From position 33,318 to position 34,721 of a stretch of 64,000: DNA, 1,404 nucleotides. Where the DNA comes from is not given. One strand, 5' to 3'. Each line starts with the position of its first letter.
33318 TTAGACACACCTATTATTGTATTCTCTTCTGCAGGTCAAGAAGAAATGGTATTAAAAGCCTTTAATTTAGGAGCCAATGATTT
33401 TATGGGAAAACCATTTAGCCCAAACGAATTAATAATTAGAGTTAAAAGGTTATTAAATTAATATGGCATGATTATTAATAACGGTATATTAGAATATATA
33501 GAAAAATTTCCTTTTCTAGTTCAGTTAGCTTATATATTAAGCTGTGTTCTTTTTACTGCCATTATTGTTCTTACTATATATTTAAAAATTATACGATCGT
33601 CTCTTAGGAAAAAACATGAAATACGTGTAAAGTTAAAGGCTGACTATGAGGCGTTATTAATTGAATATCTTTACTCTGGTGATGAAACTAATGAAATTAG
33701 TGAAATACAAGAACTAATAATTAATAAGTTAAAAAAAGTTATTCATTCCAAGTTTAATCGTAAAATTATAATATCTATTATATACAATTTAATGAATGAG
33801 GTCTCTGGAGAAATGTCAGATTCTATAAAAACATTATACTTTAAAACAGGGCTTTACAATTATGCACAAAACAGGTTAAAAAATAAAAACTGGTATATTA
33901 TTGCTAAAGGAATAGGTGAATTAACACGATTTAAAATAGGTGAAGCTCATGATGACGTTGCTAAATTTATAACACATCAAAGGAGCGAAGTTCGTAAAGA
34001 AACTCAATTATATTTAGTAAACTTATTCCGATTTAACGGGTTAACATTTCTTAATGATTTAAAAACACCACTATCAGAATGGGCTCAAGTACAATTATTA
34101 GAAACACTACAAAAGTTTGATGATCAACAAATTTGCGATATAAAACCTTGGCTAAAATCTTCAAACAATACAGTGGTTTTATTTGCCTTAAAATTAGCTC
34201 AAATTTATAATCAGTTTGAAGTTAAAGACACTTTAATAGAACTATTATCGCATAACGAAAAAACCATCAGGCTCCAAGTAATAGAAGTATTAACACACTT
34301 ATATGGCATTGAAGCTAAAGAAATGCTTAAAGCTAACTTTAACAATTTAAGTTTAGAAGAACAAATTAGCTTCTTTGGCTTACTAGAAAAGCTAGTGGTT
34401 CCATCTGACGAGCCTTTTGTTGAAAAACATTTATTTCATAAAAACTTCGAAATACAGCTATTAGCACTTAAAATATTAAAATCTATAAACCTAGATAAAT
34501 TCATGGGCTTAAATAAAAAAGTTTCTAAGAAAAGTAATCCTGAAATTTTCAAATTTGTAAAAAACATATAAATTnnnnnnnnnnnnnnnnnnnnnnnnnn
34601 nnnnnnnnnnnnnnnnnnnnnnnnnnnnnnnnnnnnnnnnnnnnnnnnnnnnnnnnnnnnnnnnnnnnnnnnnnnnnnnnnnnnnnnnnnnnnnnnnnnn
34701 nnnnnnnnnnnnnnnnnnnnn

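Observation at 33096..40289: Six-gene operon encoding a candidate synthase-dependent exopolysaccharide secretion and modification system of unrecognised architecture.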

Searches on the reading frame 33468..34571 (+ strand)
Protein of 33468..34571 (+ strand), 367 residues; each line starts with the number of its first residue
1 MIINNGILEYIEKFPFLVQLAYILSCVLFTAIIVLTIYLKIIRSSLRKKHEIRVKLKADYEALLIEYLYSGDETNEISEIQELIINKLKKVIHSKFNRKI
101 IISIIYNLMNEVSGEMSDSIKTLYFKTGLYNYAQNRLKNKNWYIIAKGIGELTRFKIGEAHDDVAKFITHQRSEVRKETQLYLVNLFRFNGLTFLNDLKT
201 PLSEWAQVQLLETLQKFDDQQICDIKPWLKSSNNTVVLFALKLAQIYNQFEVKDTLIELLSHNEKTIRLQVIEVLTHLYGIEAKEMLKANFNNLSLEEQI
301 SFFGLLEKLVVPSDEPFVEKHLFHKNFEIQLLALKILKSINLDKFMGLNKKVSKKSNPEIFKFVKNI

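Call 3: search_protein_families(library=pfam, proteins=[window:33468-34571:+], max_evalue=0.01)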
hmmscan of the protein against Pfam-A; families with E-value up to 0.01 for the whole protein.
window:33468-34571:+ (367 aa): 1 family
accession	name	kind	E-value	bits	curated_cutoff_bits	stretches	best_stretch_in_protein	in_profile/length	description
PF13646.12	HEAT_2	-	8.1e-05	23.3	27.7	0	241-291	22-71/88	HEAT repeats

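Call 4: search_protein_families(library=ncbifam, proteins=[window:33468-34571:+], max_evalue=0.01)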
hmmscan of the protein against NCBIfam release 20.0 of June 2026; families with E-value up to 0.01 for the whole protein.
window:33468-34571:+ (367 aa): 0 families

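Call 8: find_homologous_proteins(query=window:33468-34571:+, max_evalue=0.001)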
Query window:33468-34571:+ (367 aa): 315 proteins with E <= 0.001 among 4158 candidates; the best 120 are listed.
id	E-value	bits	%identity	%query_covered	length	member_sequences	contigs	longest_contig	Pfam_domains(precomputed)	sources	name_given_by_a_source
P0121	2.9e-230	781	100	100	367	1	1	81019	-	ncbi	-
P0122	2.3e-181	621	78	100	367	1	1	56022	PF13646.13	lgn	-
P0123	3.1e-174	597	78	98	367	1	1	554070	PF13646.13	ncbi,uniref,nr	ncbi:hypothetical protein Q4Q35_20880 [Flavivirga aquimarina]|uniref:HEAT repeat domain-containing p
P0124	1.1e-170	586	74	100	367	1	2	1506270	PF13646.13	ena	-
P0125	2.8e-167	574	76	98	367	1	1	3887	-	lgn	-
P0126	6.7e-166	570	74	100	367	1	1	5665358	PF13646.13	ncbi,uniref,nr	ncbi:HEAT repeat domain-containing protein [Flavivirga eckloniae]|uniref:HEAT repeat domain-containi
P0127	9.5e-166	569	73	100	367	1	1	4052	PF13646.13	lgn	-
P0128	1.7e-165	569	75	98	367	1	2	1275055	PF13646.13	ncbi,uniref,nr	ncbi:HEAT repeat domain-containing protein [Flavivirga jejuensis]|uniref:HEAT repeat protein n=1 Tax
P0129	2.2e-165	568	75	98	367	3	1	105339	PF13646.13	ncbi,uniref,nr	ncbi:hypothetical protein [Flavivirga rizhaonensis]|uniref:HEAT repeat domain-containing protein n=1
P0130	6.7e-165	567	74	98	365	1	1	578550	PF13646.13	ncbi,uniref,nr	ncbi:hypothetical protein [Flavivirga sp. 57AJ16]|uniref:hypothetical protein n=1 Tax=Flavivirga sp.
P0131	3.2e-164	564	75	96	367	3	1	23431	PF13646.13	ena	-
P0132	4.6e-164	564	72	98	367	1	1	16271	-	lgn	-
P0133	2.7e-163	561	72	98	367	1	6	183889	-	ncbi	ncbi:MAG: hypothetical protein ABJL44_00405 [Algibacter sp.]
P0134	4.6e-162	557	72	100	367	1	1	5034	PF13646.13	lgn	-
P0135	4.7e-162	557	71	100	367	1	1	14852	PF13646.13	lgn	-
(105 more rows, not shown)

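Call 31: predict_structure(alignment_id=A2)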
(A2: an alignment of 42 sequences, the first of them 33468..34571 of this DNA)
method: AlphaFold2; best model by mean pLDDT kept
length: 367 residues; sequences in the alignment: 42
mean_pLDDT: 85.5   pTM: 0.72
mean pLDDT of the five models: 85.5, 84.9, 84.5, 84.3, 83.9
residues with pLDDT >= 90: 158; 70-90: 173; 50-70: 33; < 50: 3
segments of 3 or more residues with pLDDT < 50: none
pLDDT, mean of each block of 10 residues (from residue 1): 54 72 91 96 92 93 89 75 92 92 89 78 91 93 94 90 92 92 90 89 89 78 85 93 88 88 92 83 79 88 86 85 84 87 76 59 75
secondary structure, 60 per line:
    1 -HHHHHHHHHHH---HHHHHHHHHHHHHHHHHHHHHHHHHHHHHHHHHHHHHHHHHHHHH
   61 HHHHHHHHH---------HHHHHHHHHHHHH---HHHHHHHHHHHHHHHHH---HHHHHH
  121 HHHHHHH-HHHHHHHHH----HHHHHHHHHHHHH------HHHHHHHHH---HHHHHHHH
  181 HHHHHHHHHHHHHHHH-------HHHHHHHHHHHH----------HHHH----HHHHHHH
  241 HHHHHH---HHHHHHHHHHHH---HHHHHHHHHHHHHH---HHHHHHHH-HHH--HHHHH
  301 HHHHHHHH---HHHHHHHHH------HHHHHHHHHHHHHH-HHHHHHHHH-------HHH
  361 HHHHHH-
elements in order: H2-12 H16-69 H79-91 H95-111 H115-127 H129-137 H142-154 H161-169 H173-196 H204-215 H226-229 H234-246 H250-261 H265-278 H282-289 H296-308 H312-320 H327-340 H342-350 H358-366

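Call 35: fold_search(model_id=the predicted structure, library=pdb)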
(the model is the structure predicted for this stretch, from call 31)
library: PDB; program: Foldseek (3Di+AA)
matches with E <= 10: 1114; with E <= 0.001: 54
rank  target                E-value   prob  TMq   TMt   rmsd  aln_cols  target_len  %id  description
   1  4rv1_D                1.5e-05  1.00  0.33  0.30  12.8       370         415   15  Crystal Structure of Engineered Protein. Northeast Structural Genomics Consortium (NESG) Target OR497. (released 2014-12-10)
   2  6fsq                  2.0e-05  1.00  0.36  0.36  21.1       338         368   13  Structure of A3_bGFPD, an artificial bi-domain protein based on two different alphaRep domains : A3 and a GFP binding do (released 2018-08-08)
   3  4rv1_A                2.7e-05  1.00  0.33  0.30  12.7       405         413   15  Crystal Structure of Engineered Protein. Northeast Structural Genomics Consortium (NESG) Target OR497. (released 2014-12-10)
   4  4rv1_B                5.7e-05  1.00  0.37  0.33  13.1       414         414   14  Crystal Structure of Engineered Protein. Northeast Structural Genomics Consortium (NESG) Target OR497. (released 2014-12-10)
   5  7q1f_T                8.3e-05  1.00  0.34  0.53   7.8       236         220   14  CPAP:TUBULIN:IE5 ALPHAREP COMPLEX (released 2022-04-20)
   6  8g4j_B                9.0e-05  1.00  0.37  0.33  13.0       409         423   13  Crystal structure of Cavia porcellus (guinea pig) importin-alpha 1 in cargo-free state (released 2023-02-22)
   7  6bzx_A                1.1e-04  1.00  0.47  0.58   7.1       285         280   14  Structure of the artificial complex alpha-Rep/Octarellin V.1 crystallized by counter diffusion in a capillary (released 2019-01-09)
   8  7q1f_C                1.1e-04  1.00  0.41  0.62   5.6       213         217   16  CPAP:TUBULIN:IE5 ALPHAREP COMPLEX (released 2022-04-20)
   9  4zv6_A                1.2e-04  1.00  0.42  0.53  10.8       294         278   13  Crystal structure of the artificial alpharep-7 octarellinV.1 complex (released 2016-05-25)
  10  7p0h_A                1.4e-04  1.00  0.31  0.29   8.7       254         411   13  Crystal structure of Helicobacter pylori ComF fused to an artificial alphaREP crystallization helper(named B2) (released 2022-04-06)
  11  8hkw_A                1.7e-04  1.00  0.36  0.33  13.2       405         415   11  Crystal structure of importin-alpha3 bound to the 53BP1 nuclear localization signal (released 2022-12-21)
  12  6wx8_A                1.9e-04  1.00  0.37  0.34  12.5       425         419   13  SOX2 bound to Importin-alpha 3 (released 2020-10-28)
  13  7pks_d                2.0e-04  1.00  0.46  0.23  11.6       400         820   13  Structural basis of Integrator-mediated transcription regulation (released 2021-12-08)
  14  7ycj_A                2.6e-04  1.00  0.33  0.26  13.3       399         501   12  Crystal structure of Vac8 bound to Vac17 (released 2023-07-12)
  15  7z0g_C                2.7e-04  1.00  0.41  0.61   5.7       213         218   16  CPAP:TUBULIN:IE5 ALPHAREP COMPLEX P1 SPACE GROUP (released 2022-04-13)
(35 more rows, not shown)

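Call 62: search_protein_representatives(alignment_id=A2)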
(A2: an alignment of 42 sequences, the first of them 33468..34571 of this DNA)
Query: 42 sequences, 367 profile positions. Proteins with E-value up to 0.001 (for the whole library): 1524; up to 1e-10: 1175; up to 1e-30: 504. The best 150 are listed.
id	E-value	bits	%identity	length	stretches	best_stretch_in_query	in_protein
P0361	7.3e-142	489.3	-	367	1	1-365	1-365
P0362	3.4e-131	454.1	-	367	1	1-366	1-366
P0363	9.8e-128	442.8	-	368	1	4-359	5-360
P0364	6.3e-121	420.4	-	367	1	1-366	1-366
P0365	8.7e-121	419.9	-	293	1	76-366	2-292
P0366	2.0e-113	395.7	-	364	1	1-359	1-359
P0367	2.3e-113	395.5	-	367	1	1-364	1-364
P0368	4.5e-110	384.7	-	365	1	1-350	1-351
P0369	2.3e-105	369.2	-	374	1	3-364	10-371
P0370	2.9e-102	359.0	-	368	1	7-366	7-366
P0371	1.1e-101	357.1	-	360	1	13-364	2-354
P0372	2.6e-100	352.5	-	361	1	1-365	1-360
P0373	2.2e-99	349.5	-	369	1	6-361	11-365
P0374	1.1e-98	347.3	-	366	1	18-365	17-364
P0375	8.5e-98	344.3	-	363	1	3-347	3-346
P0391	7.5e-58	212.8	-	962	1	20-346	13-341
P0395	9.1e-56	206.0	-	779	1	21-349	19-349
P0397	9.4e-55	202.6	-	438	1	23-356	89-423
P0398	4.4e-54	200.4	-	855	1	17-340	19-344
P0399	7.2e-54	199.7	-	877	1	16-346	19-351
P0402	2.8e-52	194.5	-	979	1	18-343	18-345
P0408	1.5e-51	192.1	-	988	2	18-340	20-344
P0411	3.5e-51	190.9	-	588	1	6-350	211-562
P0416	3.2e-50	187.7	-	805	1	20-346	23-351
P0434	2.1e-48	181.7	-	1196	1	19-345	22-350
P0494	4.6e-45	170.8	-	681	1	7-363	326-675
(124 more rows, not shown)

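Call 63: search_protein_families(library=pfam, proteins=[P0391, P0395, P0398, P0399, P0402, P0434, P0411, P0494, P0408, P0416], max_evalue=0.0001)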
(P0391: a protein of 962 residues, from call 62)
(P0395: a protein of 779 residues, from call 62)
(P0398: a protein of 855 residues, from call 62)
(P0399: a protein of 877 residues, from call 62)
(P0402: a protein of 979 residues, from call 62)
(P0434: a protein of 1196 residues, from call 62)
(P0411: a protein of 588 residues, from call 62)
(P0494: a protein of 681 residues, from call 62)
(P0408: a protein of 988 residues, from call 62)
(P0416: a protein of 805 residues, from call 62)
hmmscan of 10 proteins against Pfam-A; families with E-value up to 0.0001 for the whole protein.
P0391 (962 aa): 2 families
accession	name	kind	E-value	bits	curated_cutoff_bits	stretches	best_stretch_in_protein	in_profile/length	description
PF13646.12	HEAT_2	-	1.1e-14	54.9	27.7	0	223-289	8-75/88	HEAT repeats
PF02985.28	HEAT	-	3.3e-06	27.3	23.5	0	827-854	3-30/31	HEAT repeat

P0395 (779 aa): 1 family
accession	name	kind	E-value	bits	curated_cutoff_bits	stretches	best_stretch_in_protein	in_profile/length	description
PF13646.12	HEAT_2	-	9.4e-13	48.7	27.7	1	255-337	4-87/88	HEAT repeats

P0398 (855 aa): 1 family
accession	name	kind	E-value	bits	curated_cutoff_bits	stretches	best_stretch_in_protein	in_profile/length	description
PF13646.12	HEAT_2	-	6e-11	42.9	27.7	0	258-341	3-87/88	HEAT repeats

P0399 (877 aa): 1 family
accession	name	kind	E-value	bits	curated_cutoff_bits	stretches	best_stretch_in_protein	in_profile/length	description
PF13646.12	HEAT_2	-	6.8e-10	39.5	27.7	0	233-304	8-81/88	HEAT repeats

P0402 (979 aa): 1 family
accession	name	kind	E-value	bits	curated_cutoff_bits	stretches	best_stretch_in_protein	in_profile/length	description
PF13646.12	HEAT_2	-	7.6e-11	42.6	27.7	0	256-339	3-87/88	HEAT repeats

P0434 (1196 aa): 2 families
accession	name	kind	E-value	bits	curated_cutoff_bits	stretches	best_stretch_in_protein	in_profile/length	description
PF13646.12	HEAT_2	-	1.1e-12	48.5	27.7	0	233-301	8-77/88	HEAT repeats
PF02985.28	HEAT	-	5.9e-05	23.4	23.5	0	1076-1099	4-27/31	HEAT repeat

P0411 (588 aa): 3 families
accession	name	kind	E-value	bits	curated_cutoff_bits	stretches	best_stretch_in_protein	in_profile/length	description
PF01476.26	LysM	-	1.9e-25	89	20.9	2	98-139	1-42/43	LysM domain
PF13646.12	HEAT_2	-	6.6e-20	71.6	27.7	1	434-514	2-83/88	HEAT repeats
PF02985.28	HEAT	-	7.2e-10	38.6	23.5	0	467-489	5-27/31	HEAT repeat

P0494 (681 aa): 1 family
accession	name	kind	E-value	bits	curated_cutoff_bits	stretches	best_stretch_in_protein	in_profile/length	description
PF13646.12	HEAT_2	-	4.2e-16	59.5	27.7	2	609-655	17-63/88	HEAT repeats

P0408 (988 aa): 1 family
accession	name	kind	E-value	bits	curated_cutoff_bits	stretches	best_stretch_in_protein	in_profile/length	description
PF13646.12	HEAT_2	-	2.2e-10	41.1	27.7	0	258-322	3-68/88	HEAT repeats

P0416 (805 aa): 1 family
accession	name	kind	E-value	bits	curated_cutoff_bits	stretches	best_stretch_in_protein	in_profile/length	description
PF13646.12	HEAT_2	-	2.1e-08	34.8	27.7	0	230-302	5-78/88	HEAT repeats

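Call 64: find_encoding_contigs(protein=P0398, flank=8000, max_places=3)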
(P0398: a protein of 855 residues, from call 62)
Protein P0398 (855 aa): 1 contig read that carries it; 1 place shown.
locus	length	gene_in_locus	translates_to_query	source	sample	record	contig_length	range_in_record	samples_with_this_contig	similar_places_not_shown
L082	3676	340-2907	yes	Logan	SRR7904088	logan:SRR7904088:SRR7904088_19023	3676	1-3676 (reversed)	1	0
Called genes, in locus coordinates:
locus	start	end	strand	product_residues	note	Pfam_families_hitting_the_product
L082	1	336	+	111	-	?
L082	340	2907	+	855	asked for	PF13646:HEAT_2 (faint)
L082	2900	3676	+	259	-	?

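Call 66: find_encoding_contigs(protein=P0391, flank=10000, max_places=2)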
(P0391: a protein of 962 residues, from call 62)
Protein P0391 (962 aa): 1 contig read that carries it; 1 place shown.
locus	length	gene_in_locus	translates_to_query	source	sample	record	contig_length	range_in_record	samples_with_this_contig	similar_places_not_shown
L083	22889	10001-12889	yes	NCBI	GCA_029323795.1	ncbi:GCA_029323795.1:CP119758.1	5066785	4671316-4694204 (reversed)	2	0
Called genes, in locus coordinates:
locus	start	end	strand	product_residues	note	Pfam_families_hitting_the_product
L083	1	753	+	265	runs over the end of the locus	PF20434:BD-FAE (faint), PF00561:Abhydrolase_1, PF12146:Hydrolase_4, PF20408:Abhydrolase_11 (weak), PF12146:Hydrolase_4 (weak)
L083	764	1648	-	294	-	PF00291:PALP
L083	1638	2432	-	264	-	PF25087:GMPPB_C (faint), PF00132:Hexapep (weak)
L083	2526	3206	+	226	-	PF09365:DUF2461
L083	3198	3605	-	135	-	-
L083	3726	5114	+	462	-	PF00171:Aldedh, PF05893:LuxC (faint)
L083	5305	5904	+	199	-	-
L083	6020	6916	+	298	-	PF01904:DUF72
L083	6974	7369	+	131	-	PF03061:4HBT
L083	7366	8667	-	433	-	PF01244:Peptidase_M19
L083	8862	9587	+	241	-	PF01627:Hpt (faint)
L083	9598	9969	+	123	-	PF00072:Response_reg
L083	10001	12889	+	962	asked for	PF13646:HEAT_2 (faint), PF02985:HEAT (faint)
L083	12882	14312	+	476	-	PF00535:Glycos_transf_2, PF13641:Glyco_tranf_2_3, PF13632:Glyco_trans_2_3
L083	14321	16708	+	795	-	PF00884:Sulfatase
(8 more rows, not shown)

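Call 67: find_encoding_contigs(protein=P0434, flank=10000, max_places=2)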
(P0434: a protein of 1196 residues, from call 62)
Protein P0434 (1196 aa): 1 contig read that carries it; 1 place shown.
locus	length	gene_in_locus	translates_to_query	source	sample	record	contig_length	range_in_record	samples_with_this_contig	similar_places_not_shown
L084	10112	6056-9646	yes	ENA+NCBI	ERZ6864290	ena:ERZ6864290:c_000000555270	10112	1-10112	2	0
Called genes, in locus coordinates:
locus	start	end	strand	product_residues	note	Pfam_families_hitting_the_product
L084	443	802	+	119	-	PF12833:HTH_18 (faint)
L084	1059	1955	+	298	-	PF01904:DUF72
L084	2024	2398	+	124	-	PF03061:4HBT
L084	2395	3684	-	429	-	PF01244:Peptidase_M19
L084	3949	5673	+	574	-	PF00512:HisKA, PF02518:HATPase_c, PF00072:Response_reg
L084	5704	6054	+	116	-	PF00072:Response_reg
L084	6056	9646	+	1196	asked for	PF13646:HEAT_2 (faint)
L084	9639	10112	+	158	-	?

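Call 68: find_encoding_contigs(protein=P0411, flank=10000, max_places=2)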
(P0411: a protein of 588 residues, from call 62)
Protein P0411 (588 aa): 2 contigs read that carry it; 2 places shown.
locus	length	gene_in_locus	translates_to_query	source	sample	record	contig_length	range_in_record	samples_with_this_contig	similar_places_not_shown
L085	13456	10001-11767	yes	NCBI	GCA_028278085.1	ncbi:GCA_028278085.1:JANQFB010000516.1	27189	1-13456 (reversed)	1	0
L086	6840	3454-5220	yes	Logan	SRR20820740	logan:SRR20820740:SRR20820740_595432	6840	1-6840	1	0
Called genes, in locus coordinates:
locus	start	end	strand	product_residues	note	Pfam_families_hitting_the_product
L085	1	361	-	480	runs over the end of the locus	PF01799:Fer2_2, PF00941:FAD_binding_5, PF03450:CO_deh_flav_C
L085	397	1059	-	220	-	PF02625:XdhC_CoxI, PF13478:XdhC_C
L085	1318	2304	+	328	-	PF04055:Radical_SAM, PF06463:Mob_synth_C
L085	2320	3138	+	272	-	PF03476:MOSC_N, PF03473:MOSC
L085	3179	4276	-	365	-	PF00355:Rieske, PF00848:Ring_hydroxyl_A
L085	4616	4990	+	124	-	PF09345:SiaC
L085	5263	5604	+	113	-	-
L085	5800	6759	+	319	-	PF11276:DUF3078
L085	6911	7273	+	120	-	PF00072:Response_reg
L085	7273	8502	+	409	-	PF14559:TPR_19 (weak), PF19413:YaiO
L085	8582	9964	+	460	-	PF08757:CotH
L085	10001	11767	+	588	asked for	PF01476:LysM, PF02985:HEAT (faint), PF13646:HEAT_2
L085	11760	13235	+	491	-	PF13641:Glyco_tranf_2_3, PF00535:Glycos_transf_2, PF03142:Chitin_synth_2 (faint), PF00535:Glycos_transf_2, PF13632:Glyco_trans_2_3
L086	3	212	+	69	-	?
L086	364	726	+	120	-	PF00072:Response_reg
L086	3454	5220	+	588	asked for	PF01476:LysM, PF02985:HEAT (faint), PF13646:HEAT_2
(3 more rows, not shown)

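Call 78: list_cluster_members(proteins=[P0391, P0411, P0434, P0398, P0402, P0408, P0494, P0397])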
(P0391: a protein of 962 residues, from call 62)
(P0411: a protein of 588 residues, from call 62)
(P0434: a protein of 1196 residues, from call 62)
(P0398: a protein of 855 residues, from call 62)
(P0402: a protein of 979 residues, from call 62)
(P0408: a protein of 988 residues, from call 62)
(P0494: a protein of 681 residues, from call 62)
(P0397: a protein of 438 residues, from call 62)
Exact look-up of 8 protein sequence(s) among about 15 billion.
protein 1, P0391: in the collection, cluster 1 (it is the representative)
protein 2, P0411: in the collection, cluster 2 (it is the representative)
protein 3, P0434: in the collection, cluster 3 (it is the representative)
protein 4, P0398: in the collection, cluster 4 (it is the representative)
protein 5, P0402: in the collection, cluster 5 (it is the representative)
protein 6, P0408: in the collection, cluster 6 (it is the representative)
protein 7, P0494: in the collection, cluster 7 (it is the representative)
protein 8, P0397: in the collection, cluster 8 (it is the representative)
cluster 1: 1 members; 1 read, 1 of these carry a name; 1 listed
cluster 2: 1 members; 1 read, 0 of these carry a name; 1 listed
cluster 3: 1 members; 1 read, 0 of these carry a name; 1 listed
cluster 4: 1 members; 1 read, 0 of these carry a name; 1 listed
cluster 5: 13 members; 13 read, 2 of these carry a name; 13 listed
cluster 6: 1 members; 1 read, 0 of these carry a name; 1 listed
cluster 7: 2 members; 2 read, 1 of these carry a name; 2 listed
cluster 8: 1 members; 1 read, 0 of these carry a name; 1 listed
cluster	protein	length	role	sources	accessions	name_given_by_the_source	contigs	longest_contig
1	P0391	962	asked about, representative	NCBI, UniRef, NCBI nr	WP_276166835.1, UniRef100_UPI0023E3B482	HEAT repeat domain-containing protein [Zobellia alginiliquefaciens] | HEAT repeat domain-containing protein n=1 Tax=Zobellia alginiliquefaciens TaxID=3032586 ...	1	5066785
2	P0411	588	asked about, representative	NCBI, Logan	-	-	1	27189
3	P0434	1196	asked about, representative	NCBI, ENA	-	-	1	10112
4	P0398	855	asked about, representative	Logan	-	-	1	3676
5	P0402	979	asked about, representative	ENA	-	-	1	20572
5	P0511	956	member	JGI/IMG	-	hypothetical protein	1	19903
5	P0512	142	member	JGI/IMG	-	hypothetical protein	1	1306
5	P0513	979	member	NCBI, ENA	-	-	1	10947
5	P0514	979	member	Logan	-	-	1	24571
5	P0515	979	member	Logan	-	-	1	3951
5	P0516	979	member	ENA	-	-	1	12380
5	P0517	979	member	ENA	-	-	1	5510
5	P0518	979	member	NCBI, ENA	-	-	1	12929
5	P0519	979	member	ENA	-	-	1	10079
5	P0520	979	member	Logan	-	-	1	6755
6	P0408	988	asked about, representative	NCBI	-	-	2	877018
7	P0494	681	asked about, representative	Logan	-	-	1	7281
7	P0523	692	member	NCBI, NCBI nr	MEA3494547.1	MAG: hypothetical protein U9R42_00745 [Bacteroidota bacterium] | hypothetical protein [Bacteroidota bacterium]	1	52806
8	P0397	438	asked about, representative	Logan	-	-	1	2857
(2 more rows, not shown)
